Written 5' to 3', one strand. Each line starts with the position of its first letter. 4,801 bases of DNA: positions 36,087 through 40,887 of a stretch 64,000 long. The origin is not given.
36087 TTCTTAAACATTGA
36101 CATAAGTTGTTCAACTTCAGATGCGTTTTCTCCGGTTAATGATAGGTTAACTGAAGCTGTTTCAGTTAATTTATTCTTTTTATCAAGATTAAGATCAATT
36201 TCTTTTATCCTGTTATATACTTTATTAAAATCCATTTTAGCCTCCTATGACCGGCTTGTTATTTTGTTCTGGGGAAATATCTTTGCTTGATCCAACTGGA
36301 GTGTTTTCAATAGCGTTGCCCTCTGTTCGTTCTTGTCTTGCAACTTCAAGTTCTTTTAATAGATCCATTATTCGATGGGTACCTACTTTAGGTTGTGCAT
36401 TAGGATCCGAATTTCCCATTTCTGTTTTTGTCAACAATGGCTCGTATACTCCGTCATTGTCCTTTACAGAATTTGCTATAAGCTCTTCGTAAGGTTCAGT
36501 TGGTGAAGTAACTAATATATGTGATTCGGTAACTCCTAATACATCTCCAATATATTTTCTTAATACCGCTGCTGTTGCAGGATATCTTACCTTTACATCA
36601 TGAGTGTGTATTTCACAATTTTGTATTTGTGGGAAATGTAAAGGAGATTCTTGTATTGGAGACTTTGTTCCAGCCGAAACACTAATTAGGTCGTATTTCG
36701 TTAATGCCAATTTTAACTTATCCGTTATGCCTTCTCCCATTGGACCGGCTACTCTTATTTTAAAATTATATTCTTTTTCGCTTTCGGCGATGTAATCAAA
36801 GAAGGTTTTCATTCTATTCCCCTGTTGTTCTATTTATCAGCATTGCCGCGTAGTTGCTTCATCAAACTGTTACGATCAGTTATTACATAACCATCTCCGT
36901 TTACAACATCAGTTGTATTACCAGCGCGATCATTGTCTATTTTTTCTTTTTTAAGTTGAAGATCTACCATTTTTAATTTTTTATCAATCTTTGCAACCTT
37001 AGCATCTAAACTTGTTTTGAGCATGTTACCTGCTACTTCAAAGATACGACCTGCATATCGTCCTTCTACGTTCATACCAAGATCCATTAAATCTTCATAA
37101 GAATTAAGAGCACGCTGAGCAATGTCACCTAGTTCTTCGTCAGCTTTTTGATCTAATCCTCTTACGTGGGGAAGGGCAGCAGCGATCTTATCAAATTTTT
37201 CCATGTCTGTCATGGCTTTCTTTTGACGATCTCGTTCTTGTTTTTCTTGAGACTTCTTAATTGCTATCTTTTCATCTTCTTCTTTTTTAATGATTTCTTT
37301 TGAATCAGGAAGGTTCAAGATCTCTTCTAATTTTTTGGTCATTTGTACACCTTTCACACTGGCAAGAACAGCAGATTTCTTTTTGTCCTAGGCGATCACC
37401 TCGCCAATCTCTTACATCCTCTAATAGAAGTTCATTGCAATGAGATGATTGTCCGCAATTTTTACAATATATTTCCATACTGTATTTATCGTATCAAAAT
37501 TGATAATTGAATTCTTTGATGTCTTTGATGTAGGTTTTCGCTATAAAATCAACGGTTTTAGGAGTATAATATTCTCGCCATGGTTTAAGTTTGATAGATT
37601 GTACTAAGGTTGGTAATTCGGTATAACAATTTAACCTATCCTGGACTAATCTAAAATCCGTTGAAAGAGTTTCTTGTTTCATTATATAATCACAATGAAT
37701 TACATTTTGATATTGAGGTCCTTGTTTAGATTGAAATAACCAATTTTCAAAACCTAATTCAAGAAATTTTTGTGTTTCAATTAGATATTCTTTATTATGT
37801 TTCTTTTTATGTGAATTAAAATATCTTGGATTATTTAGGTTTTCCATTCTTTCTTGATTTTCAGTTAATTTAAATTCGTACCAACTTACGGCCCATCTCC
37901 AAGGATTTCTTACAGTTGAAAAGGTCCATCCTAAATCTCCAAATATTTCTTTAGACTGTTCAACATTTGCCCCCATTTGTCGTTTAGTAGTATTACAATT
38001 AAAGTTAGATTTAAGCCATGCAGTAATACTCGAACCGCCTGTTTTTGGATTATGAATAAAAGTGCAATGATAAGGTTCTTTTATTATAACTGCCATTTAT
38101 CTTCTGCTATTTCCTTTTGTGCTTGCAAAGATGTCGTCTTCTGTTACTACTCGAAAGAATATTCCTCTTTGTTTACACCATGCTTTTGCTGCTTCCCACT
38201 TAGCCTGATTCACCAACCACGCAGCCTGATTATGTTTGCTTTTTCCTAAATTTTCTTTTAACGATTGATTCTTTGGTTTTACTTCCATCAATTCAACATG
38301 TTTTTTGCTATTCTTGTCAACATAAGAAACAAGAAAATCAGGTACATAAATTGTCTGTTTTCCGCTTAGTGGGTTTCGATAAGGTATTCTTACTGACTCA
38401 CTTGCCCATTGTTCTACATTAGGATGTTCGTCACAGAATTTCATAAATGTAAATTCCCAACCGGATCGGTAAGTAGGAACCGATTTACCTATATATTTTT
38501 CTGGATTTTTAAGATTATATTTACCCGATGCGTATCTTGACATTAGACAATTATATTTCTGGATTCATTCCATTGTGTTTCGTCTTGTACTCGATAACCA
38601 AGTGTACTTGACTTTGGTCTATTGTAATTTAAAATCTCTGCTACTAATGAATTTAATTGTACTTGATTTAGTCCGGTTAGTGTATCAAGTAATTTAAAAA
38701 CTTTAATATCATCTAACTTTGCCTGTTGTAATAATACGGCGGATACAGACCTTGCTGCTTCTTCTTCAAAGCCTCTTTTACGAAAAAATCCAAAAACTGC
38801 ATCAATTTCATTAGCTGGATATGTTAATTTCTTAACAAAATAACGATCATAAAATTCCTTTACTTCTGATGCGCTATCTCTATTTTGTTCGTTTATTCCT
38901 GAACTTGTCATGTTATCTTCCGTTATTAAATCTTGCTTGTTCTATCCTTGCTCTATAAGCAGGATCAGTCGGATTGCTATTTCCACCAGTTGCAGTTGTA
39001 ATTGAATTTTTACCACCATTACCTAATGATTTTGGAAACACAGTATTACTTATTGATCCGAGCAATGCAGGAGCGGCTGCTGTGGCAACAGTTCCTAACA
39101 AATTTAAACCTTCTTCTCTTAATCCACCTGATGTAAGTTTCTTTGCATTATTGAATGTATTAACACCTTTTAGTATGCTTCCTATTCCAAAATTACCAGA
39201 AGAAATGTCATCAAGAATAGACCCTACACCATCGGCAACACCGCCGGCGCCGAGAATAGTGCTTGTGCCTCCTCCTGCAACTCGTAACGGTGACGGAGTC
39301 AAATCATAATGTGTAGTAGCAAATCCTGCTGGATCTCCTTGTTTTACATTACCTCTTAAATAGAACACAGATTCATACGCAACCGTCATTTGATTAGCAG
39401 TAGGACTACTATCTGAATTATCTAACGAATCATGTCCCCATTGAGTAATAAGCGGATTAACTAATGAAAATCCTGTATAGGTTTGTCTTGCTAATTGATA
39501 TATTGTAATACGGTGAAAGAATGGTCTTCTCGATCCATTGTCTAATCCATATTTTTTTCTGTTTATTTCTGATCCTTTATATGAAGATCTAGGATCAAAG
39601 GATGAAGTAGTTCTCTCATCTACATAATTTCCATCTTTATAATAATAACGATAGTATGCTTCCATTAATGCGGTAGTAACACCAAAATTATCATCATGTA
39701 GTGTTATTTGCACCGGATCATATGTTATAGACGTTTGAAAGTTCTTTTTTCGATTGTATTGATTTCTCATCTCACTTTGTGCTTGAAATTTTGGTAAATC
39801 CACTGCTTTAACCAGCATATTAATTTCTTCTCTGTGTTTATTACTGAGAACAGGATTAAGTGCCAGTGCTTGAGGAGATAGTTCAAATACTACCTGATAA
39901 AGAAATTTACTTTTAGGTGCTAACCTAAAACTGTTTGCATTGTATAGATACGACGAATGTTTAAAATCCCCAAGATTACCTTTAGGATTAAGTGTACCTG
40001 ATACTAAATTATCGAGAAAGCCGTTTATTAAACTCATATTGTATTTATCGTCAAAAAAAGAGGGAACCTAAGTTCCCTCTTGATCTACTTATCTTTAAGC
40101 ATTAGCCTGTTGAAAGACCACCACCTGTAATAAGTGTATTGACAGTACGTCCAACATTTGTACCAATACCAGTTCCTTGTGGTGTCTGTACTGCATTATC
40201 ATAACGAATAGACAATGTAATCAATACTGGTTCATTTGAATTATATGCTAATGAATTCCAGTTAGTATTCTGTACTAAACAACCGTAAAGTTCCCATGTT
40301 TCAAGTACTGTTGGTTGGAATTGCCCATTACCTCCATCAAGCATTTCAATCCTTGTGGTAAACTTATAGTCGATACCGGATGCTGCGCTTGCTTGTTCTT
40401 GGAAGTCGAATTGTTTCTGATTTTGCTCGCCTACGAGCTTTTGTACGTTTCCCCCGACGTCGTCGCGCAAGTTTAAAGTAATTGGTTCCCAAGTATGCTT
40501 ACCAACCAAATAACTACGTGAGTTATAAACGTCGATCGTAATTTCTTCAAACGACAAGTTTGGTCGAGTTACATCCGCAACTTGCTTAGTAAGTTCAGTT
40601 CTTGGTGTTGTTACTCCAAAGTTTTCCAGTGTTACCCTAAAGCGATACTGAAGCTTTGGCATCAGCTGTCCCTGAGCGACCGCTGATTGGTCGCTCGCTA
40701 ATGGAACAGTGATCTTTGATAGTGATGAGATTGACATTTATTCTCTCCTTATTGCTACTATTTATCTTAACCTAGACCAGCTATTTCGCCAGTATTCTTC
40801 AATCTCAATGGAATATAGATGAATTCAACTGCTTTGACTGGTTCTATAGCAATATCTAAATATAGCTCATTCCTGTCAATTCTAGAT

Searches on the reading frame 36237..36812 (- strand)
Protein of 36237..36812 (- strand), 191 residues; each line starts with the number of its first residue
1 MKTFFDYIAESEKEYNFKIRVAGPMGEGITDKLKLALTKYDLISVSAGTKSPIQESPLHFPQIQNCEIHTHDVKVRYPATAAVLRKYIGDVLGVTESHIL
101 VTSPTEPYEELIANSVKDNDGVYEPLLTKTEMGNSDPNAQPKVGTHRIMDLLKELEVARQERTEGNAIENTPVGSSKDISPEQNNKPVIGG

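Call 63: search_protein_families(library=phrogs, proteins=[window:36237-36812:-], max_evalue=0.00001)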
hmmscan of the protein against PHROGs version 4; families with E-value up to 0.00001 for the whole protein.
window:36237-36812:- (191 aa): 1 family
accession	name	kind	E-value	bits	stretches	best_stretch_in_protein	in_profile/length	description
phrog_14802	-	head and packaging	1.2e-10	42.9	1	6-148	6-149/179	virion structural protein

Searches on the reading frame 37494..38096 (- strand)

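Call 63: search_protein_families(library=phrogs, proteins=[window:37494-38096:-], max_evalue=0.00001)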
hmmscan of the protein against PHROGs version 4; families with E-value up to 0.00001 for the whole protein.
window:37494-38096:- (200 aa): 1 family
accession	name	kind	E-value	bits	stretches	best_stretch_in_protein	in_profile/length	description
phrog_3347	-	moron, auxiliary metabolic gene and host takeover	1.1e-13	52.7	1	1-200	1-217/219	Galactose-3-O-sulfotransferase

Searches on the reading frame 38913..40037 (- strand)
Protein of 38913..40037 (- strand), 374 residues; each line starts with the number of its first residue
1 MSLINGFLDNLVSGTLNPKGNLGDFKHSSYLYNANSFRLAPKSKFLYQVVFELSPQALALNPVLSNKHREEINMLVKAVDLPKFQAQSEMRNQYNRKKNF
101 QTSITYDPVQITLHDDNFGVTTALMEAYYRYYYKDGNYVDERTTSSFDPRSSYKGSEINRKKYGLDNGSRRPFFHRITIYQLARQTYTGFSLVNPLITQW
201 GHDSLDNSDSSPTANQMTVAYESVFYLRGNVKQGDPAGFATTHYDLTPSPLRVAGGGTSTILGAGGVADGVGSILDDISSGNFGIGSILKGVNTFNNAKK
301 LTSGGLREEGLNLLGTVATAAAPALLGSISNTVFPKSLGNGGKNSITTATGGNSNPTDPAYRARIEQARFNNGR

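Call 63: search_protein_families(library=phrogs, proteins=[window:38913-40037:-], max_evalue=0.00001)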
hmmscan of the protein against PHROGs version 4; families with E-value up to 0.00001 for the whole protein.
window:38913-40037:- (374 aa): 2 families
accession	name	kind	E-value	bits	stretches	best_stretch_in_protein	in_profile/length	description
phrog_13438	-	tail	5.7e-17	62.9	1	40-321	54-338/364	tail tube protein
phrog_4542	-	tail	1.6e-14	54.8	1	38-233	22-187/214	tail tube protein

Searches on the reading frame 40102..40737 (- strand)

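Call 63: search_protein_families(library=phrogs, proteins=[window:40102-40737:-], max_evalue=0.00001)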
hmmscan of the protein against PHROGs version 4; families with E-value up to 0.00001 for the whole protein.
window:40102-40737:- (211 aa): 1 family
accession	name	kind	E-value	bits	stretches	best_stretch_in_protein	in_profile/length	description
phrog_4542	-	tail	3.2e-54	184.6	1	5-193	4-190/214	tail tube protein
